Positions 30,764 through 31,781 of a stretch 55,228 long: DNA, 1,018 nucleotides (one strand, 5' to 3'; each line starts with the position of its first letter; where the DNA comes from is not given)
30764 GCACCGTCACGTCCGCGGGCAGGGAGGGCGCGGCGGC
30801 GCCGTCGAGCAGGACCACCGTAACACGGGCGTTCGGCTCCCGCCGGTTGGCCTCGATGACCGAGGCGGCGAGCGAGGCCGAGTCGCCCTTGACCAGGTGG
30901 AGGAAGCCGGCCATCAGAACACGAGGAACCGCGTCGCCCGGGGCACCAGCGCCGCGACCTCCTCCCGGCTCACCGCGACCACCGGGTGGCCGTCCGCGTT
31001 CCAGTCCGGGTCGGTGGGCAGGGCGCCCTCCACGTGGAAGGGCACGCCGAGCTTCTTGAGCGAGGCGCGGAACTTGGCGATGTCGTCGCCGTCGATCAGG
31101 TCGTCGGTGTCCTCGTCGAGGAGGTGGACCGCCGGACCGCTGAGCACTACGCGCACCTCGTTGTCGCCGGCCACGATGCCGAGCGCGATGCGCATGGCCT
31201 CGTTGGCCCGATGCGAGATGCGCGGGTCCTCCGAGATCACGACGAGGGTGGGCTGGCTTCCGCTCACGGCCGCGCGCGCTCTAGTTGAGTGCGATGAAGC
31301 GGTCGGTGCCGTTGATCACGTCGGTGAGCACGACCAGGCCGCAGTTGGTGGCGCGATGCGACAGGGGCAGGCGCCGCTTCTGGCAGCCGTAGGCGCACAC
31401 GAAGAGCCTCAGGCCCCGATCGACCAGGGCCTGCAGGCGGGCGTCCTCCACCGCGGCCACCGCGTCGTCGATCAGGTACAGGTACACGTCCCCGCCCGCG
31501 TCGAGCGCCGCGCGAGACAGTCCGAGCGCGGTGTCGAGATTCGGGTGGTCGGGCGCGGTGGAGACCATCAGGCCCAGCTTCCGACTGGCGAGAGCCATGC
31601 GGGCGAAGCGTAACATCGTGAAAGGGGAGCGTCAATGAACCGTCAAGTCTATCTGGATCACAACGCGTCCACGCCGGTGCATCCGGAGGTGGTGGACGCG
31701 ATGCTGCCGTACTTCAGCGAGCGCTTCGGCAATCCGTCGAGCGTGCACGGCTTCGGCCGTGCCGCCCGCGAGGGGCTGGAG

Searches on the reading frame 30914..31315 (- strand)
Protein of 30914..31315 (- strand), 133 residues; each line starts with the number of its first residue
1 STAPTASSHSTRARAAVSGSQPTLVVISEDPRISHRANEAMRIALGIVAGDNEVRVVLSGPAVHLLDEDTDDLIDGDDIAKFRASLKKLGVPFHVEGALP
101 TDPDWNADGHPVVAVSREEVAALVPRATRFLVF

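Call 62: search_protein_families(library=pfam, proteins=[window:30914-31315:-], max_evalue=0.001)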
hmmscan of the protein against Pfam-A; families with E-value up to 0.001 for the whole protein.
window:30914-31315:- (133 aa): 1 family
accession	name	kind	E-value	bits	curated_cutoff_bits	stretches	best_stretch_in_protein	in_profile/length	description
PF02635.20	DsrE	-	2.8e-05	24.7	22.7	1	24-97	4-78/116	DsrE/DsrF-like family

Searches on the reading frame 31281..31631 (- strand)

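Call 62: search_protein_families(library=pfam, proteins=[window:31281-31631:-], max_evalue=0.001)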
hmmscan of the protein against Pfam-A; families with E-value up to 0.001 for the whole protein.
window:31281-31631:- (116 aa): 1 family
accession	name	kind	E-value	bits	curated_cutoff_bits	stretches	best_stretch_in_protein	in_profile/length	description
PF02635.20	DsrE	-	1.9e-06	28.4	22.7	1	18-92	2-90/116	DsrE/DsrF-like family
